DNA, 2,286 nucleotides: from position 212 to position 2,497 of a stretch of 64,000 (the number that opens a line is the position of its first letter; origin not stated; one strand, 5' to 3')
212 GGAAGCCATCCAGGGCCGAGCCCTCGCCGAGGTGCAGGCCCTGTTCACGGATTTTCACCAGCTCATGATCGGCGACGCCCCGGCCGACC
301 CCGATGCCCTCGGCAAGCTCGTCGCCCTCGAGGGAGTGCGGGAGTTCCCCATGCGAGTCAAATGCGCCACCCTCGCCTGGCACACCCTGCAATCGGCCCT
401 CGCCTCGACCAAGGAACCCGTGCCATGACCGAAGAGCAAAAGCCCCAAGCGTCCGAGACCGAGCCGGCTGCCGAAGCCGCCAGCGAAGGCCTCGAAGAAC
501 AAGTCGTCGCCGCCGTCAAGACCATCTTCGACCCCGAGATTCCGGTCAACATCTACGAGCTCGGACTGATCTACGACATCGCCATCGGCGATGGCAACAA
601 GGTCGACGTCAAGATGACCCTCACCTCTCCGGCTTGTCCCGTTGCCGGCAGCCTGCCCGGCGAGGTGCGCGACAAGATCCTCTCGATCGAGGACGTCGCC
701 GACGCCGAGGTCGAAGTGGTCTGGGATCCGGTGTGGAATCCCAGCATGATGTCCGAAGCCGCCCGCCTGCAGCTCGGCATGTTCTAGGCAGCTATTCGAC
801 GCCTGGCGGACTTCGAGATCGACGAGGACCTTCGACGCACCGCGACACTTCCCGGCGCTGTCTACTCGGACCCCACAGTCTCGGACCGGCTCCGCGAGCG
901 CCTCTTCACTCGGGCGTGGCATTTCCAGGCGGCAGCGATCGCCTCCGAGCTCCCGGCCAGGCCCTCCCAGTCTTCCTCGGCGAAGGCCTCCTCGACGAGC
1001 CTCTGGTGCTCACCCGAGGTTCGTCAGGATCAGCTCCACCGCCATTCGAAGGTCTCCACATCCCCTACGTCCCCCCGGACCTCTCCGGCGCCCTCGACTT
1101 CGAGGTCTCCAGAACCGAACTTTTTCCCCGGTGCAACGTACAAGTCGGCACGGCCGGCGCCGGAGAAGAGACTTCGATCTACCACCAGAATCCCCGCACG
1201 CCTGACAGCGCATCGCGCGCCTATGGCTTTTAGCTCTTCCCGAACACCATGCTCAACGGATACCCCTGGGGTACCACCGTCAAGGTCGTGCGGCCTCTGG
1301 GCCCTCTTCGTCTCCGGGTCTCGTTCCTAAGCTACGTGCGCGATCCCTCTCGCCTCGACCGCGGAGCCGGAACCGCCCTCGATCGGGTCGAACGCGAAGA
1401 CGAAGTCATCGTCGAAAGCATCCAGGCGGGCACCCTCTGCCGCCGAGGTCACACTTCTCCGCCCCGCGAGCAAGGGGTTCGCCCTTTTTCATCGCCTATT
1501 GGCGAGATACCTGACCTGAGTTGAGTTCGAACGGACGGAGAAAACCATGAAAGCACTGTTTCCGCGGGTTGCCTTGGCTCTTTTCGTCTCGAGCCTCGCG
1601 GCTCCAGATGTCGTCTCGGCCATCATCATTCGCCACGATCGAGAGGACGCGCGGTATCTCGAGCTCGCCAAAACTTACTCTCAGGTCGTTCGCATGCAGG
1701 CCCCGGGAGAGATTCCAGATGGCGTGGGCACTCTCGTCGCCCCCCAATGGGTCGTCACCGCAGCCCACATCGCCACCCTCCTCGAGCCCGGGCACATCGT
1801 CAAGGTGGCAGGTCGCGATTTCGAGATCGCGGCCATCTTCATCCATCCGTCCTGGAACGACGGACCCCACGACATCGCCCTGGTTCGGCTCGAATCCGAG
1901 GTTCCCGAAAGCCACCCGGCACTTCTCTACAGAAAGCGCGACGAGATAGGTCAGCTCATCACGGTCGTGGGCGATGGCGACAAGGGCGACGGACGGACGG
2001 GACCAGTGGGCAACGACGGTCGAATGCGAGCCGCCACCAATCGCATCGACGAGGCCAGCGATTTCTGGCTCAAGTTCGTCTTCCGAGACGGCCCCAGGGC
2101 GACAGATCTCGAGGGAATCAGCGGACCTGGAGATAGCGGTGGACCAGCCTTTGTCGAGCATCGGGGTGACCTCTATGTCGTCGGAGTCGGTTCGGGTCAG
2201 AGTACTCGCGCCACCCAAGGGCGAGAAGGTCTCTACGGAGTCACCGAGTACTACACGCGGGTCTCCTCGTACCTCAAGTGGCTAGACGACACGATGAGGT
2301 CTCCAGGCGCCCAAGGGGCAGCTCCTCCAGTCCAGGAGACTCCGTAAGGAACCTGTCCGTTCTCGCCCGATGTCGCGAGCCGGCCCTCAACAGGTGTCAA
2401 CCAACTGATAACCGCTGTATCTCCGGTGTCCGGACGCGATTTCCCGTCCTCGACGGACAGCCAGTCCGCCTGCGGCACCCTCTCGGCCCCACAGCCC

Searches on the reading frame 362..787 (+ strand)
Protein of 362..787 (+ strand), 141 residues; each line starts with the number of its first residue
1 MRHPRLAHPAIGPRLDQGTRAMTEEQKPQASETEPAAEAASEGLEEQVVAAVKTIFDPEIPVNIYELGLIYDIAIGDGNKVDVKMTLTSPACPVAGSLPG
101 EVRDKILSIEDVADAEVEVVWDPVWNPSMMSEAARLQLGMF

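Call 7: search_protein_families(library=pfam, proteins=[window:362-787:+], max_evalue=0.01)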
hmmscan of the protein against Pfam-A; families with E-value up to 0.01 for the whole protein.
window:362-787:+ (141 aa): 1 family
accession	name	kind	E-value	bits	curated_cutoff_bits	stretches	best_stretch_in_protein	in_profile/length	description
PF01883.24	FeS_assembly_P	-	5.4e-19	68.7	23.5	1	45-119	1-73/73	Iron-sulfur cluster assembly protein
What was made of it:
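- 425..787 (+): sufT-like Fe-S assembly gene (DUF59/FeS_assembly_P). It is the last conserved gene upstream of the Rieske copies. Pfam PF01883 (call 7).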

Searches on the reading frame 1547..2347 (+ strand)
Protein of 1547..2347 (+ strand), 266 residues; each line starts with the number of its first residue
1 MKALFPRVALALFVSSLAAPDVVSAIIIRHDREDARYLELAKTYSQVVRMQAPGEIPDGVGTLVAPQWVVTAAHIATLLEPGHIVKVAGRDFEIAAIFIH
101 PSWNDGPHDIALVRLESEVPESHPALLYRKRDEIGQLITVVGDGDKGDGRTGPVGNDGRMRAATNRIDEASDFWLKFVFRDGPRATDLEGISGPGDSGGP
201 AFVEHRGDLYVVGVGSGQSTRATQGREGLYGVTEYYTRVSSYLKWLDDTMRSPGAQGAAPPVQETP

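Call 7: search_protein_families(library=pfam, proteins=[window:1547-2347:+], max_evalue=0.01)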
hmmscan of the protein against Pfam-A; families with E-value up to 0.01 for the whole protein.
window:1547-2347:+ (266 aa): 2 families
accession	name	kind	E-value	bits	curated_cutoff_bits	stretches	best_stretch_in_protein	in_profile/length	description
PF00089.32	Trypsin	-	1.4e-17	64.7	20.6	1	61-246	29-220/220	Trypsin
PF13365.12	Trypsin_2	-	3.4e-08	34.8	27.6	1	59-208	1-140/144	Trypsin-like peptidase domain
